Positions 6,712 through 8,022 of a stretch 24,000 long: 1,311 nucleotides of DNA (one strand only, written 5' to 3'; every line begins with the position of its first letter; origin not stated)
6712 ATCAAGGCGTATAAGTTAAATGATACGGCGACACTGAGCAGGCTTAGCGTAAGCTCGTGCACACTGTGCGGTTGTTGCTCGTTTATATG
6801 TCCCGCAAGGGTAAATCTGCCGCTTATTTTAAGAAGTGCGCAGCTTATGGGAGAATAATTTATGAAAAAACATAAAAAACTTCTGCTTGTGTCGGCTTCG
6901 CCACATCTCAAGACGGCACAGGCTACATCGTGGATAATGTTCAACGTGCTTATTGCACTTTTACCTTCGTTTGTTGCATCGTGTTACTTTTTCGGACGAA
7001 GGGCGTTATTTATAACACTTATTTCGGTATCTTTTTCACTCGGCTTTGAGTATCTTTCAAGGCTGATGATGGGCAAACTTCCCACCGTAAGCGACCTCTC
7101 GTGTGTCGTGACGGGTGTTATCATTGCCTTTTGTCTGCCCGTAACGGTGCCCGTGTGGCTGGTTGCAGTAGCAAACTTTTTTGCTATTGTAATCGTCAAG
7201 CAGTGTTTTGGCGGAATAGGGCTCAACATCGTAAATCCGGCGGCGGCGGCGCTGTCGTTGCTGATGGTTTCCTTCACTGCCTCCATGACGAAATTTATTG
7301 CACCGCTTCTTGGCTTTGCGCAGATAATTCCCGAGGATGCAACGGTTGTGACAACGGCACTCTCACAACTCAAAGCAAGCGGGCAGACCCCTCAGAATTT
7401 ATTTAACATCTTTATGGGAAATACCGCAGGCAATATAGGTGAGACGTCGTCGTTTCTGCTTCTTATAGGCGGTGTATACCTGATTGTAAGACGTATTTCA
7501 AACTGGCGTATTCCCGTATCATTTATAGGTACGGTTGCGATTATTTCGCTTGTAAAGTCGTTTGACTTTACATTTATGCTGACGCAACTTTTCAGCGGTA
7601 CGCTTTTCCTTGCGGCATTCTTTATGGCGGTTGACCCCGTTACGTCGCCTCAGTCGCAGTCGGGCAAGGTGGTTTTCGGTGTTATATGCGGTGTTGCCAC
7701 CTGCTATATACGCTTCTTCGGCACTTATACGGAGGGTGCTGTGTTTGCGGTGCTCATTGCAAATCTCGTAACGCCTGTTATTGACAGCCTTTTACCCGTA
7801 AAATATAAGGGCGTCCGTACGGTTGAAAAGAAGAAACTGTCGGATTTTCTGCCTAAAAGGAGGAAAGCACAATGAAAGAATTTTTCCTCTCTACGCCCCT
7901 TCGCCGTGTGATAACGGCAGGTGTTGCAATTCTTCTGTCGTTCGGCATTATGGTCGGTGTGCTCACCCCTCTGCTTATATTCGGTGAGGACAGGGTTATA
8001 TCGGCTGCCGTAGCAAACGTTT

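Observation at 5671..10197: Intact, translationally coupled rnfCDGEAB operon in which several canonical cofactor-binding signatures appear replaced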

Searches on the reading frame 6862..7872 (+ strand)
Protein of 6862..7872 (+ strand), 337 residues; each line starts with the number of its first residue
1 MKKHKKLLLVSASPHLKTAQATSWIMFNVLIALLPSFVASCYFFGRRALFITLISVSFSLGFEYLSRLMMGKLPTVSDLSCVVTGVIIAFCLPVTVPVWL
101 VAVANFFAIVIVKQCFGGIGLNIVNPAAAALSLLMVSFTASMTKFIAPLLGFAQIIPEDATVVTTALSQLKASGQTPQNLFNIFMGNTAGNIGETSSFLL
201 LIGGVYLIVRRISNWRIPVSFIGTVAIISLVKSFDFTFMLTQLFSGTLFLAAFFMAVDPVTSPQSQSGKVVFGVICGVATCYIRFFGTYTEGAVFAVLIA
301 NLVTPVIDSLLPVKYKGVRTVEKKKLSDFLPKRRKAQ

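Call 3: search_protein_families(library=pfam, proteins=[window:6862-7872:+], max_evalue=0.01)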
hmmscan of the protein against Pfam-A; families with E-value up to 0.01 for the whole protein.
window:6862-7872:+ (337 aa): 2 families
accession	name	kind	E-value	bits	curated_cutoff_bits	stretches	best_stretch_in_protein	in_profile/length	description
PF03116.20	NQR2_RnfD_RnfE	-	3.9e-97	325.6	27.7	1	10-311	2-290/296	NQR2, RnfD, RnfE family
PF04892.17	VanZ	-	0.0048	18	30.1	1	26-92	56-121/126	VanZ like family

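Call 4: search_protein_families(library=ncbifam, proteins=[window:6862-7872:+], max_evalue=0.01)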
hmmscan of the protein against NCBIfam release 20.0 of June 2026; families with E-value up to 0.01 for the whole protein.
window:6862-7872:+ (337 aa): 6 families
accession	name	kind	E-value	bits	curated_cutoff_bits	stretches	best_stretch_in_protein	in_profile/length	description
TIGR01946.1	rnfD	subfamily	3.4e-82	276.4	207.05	1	13-310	1-319/327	RnfABCDGE type electron transport complex subunit D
NF002011.0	PRK00816.1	equivalog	2.3e-61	207.9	415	2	160-317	186-348/352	electron transport complex subunit RsxD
NF041838.1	rnfD_Methano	equivalog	1.2e-52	179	400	2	178-309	146-278/285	Rnf electron transport complex subunit RnfD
NF003756.0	PRK05349.1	equivalog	1.7e-46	159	414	1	81-311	151-392/406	NADH:ubiquinone reductase (Na(+)-transporting) subunit B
TIGR01937.1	nqrB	equivalog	4.6e-41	141.1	349.9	1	43-311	115-405/413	NADH:ubiquinone reductase (Na(+)-transporting) subunit B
NF002181.0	PRK01024.1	equivalog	1.1e-31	110.2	792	2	179-316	345-499/503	Na(+)-transporting NADH-quinone reductase subunit B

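Call 10: search_solved_structures(query=window:6862-7872:+, max_evalue=0.001, show_alignments=2)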
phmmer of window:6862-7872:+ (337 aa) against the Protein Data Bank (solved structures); distinct sequences matched with E-value up to 0.001: 6.
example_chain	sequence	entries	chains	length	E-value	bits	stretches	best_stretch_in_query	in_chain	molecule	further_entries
7zc6_D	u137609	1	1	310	1.8e-67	231.4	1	7-310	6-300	RnfD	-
9eri_D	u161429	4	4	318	1.8e-62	214.9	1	8-324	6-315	Na(+)-translocating ferredoxin:NAD(+) oxidoreductase complex subunit D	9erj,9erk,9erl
8ahx_D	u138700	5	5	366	8.5e-47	163.4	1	9-311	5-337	Ion-translocating oxidoreductase complex subunit D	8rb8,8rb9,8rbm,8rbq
9lrr_B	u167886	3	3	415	2.1e-26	96.4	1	76-311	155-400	Na(+)-translocating NADH-quinone reductase subunit B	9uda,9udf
7xk3_B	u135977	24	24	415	2.3e-26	96.3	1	80-311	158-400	Na(+)-translocating NADH-quinone reductase subunit B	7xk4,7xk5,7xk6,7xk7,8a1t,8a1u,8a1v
9ud3_B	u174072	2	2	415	2.3e-26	96.3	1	80-311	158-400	Na(+)-translocating NADH-quinone reductase subunit B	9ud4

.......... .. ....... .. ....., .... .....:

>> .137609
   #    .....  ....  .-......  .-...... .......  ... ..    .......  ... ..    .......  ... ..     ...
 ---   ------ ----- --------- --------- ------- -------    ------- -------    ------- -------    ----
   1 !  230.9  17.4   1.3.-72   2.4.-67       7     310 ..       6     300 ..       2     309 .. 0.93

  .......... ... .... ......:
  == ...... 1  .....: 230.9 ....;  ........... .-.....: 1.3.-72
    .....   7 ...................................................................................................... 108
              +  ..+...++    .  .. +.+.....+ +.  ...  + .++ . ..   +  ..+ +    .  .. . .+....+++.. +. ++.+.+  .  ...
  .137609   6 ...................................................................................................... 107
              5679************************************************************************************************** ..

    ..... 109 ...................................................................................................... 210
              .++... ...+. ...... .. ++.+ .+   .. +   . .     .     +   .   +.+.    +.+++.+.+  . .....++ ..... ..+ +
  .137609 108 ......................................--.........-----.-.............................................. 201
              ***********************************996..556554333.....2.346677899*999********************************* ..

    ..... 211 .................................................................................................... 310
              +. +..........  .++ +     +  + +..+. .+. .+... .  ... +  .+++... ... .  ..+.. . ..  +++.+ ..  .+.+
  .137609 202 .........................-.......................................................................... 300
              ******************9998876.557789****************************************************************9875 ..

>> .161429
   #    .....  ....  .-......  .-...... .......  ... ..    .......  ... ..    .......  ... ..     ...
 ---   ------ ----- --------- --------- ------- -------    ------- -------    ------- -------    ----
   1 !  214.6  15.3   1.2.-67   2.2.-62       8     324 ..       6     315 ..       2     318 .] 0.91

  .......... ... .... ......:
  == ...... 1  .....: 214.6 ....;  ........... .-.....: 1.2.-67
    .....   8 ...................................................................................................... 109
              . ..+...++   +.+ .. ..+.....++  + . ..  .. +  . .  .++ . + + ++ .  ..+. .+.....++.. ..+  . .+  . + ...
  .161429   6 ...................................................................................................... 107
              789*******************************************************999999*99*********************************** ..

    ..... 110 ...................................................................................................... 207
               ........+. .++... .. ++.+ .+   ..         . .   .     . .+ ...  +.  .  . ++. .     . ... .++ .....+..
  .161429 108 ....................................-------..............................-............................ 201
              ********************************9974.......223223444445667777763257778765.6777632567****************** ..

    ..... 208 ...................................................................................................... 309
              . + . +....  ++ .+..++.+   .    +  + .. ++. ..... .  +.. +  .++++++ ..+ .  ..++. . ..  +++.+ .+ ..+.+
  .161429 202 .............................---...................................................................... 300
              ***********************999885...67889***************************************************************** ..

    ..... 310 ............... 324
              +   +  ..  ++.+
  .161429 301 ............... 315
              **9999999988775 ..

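Call 29: find_homologous_proteins(query=window:6862-7872:+, max_evalue=1e-30)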
Query window:6862-7872:+ (337 aa): 3750 proteins with E <= 1e-30 among 8000 candidates; the best 120 are listed.
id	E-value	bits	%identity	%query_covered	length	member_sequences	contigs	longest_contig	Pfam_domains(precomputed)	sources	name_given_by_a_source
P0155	9.9e-210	713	99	100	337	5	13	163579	PF03116.21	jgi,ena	-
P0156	3.7e-189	646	87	99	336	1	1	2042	PF03116.21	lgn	-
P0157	2.4e-187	640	88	100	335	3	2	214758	PF03116.21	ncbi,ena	-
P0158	8.5e-187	638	88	100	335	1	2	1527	PF03116.21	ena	-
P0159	1.6e-186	637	88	100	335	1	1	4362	PF03116.21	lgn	-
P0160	1.2e-185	634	85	100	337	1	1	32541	PF03116.21,PF04892.18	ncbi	-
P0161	1.8e-184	631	85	100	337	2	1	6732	PF03116.21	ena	-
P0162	3.7e-173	593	79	100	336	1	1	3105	PF03116.21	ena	-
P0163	1.6e-145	503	69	96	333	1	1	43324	PF03116.21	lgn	-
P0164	1.8e-81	292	48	91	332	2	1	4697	PF03116.21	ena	-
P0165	5.2e-81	291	47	100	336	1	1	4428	PF03116.21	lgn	-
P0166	6.4e-80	287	47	95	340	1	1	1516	PF03116.21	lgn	-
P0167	1.7e-79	286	48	93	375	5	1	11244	PF03116.21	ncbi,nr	ncbi:MAG: RnfABCDGE type electron transport complex subunit D [Clostridia bacterium]|nr:RnfABCDGE ty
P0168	4.3e-79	284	48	95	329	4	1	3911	PF03116.21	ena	-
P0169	5.1e-79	284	47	96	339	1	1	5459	PF03116.21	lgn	-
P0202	3.6e-76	275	51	95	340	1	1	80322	PF03116.21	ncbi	-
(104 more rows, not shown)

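Call 35: find_related_loci(query=A3, collection=genome_contigs, flank=7000)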
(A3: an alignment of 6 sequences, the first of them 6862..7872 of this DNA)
Query A3 (337 aa) in genome_contigs; peptide patterns used: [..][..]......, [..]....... (x = any residue, [..] = any of these).
477 stretches matched a pattern; 26 encode a relative of the query (tblastn E <= 1e-3); 26 distinct loci.
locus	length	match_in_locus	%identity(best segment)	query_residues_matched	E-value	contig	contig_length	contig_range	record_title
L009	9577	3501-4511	96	1-337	0e+0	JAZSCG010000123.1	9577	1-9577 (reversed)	MAG: Feifaniaceae bacterium isolate T1900044917_TS20190383.MAGScoT_cleanbin_000012 SGB_3344_k141_1778812, whole genome s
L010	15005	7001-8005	88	1-337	0e+0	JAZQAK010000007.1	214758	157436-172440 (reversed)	MAG: Feifaniaceae bacterium isolate T1900044642_TS20190108.MAGScoT_cleanbin_000095 SGB_1294_k141_1595482, whole genome s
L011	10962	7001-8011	85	1-337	0e+0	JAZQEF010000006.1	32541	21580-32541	MAG: Feifaniaceae bacterium isolate T1900044635_TS20190101.MAGScoT_cleanbin_000010 SGB_1128_k141_917117, whole genome sh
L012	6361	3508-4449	42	1-308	2e-74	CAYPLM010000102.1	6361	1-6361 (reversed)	MAG TPA_asm: uncultured Oscillibacter sp. isolate SRP350583_co2_1 genome assembly, contig: NODE_18538_length_6361_cov_14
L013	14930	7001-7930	42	1-308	6e-72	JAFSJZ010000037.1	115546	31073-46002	MAG: Oscillospiraceae bacterium isolate RGIG3212 Goat_Reticulum-2__c226784, whole genome shotgun sequence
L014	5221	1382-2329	40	8-315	5e-71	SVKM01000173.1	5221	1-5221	MAG: Oscillospiraceae bacterium isolate SIG461 NODE_6628_length_5221_cov_4.388608, whole genome shotgun sequence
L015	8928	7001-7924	42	2-308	3e-69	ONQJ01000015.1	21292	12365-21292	uncultured Clostridiales bacterium isolate RUG542 genome assembly, contig: scaffold_1071, whole genome shotgun sequence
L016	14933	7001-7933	41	1-309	1e-68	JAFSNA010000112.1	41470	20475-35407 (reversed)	MAG: Oscillospiraceae bacterium isolate RGIG3291 Goat_Reticulum-4__c475736, whole genome shotgun sequence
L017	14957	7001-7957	41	2-318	2e-68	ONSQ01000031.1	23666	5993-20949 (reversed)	uncultured Clostridiales bacterium isolate RUG601 genome assembly, contig: scaffold_3135, whole genome shotgun sequence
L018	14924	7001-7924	41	2-308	4e-68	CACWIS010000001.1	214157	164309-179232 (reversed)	MAG: Ruminococcaceae bacterium isolate RUG10626 genome assembly, contig: RUG10626_asm_1, whole genome shotgun sequence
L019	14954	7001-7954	41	2-318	1e-66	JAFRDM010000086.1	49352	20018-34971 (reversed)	MAG: Oscillospiraceae bacterium isolate RGIG2396 Goat_Ileum-4__c342046, whole genome shotgun sequence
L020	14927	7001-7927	42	9-308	1e-66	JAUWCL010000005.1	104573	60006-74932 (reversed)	MAG: Candidatus Krumholzibacteriota bacterium isolate CSMAG_2137 CSMAG_2137_k141_1142304_length_104573_cov_33.4267, whol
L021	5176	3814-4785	40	9-325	4e-65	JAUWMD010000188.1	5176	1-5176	MAG: Candidatus Krumholzibacteriota bacterium isolate CSMAG_2389 CSMAG_2389_k141_1812758_length_5176_cov_5.7605, whole g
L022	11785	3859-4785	42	9-308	5e-65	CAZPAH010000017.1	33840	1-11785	MAG TPA_asm: uncultured bacterium isolate binchicken_co129_916 genome assembly, contig: NODE_3306_length_33840_cov_5.207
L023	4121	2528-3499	39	9-323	1e-63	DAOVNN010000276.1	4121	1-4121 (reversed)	MAG TPA_asm: Candidatus Krumholzibacteriota bacterium isolate CSMAG_1498 CSMAG_1498_k141_590018_length_4121_cov_23.0000,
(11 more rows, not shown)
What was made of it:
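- Tried and rejected: An RnfD clade alignment was used instead (call 35), which used up the single genome_contigs scan.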

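Call 54: find_encoding_contigs(protein=P0202, flank=8000, max_places=2)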
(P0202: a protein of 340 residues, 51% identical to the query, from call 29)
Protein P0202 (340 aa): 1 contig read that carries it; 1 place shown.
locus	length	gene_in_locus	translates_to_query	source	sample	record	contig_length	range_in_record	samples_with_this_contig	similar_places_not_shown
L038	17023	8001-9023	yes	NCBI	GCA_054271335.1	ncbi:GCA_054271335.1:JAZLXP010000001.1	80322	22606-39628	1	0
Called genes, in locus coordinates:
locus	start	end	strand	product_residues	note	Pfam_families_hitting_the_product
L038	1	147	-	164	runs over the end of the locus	-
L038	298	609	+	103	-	-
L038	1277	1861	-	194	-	-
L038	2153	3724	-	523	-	PF02129:Peptidase_S15, PF08530:PepX_C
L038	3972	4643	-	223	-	PF04140:ICMT, PF04191:PEMT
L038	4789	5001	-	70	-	-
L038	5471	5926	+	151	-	PF01741:MscL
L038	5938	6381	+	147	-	PF00692:dUTPase, PF22769:DCD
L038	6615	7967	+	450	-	PF13375:RnfC_N, PF01512:Complex1_51K, PF10531:SLBB (weak), PF12838:Fer4_7 (weak), PF13183:Fer4_8 (faint), PF13187:Fer4_9 (weak), PF13237:Fer4_10, PF13534:Fer4_17 (weak)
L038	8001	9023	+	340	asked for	PF03116:NQR2_RnfD_RnfE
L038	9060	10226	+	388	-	PF04205:FMN_bind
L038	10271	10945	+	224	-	PF02508:Rnf-Nqr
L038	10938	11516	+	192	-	PF02508:Rnf-Nqr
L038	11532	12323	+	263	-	PF04060:FeS, PF13237:Fer4_10 (weak), PF14697:Fer4_21 (weak), PF25160:LdpA_Fe-S-bd (weak), PF00037:Fer4 (weak), PF12838:Fer4_7 (weak), PF13187:Fer4_9, PF00037:Fer4 (weak), +3 more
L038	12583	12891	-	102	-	PF05437:AzlD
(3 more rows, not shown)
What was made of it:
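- Tried and rejected: It belongs to a different MAG and sits in a fully canonical operon (call 54).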
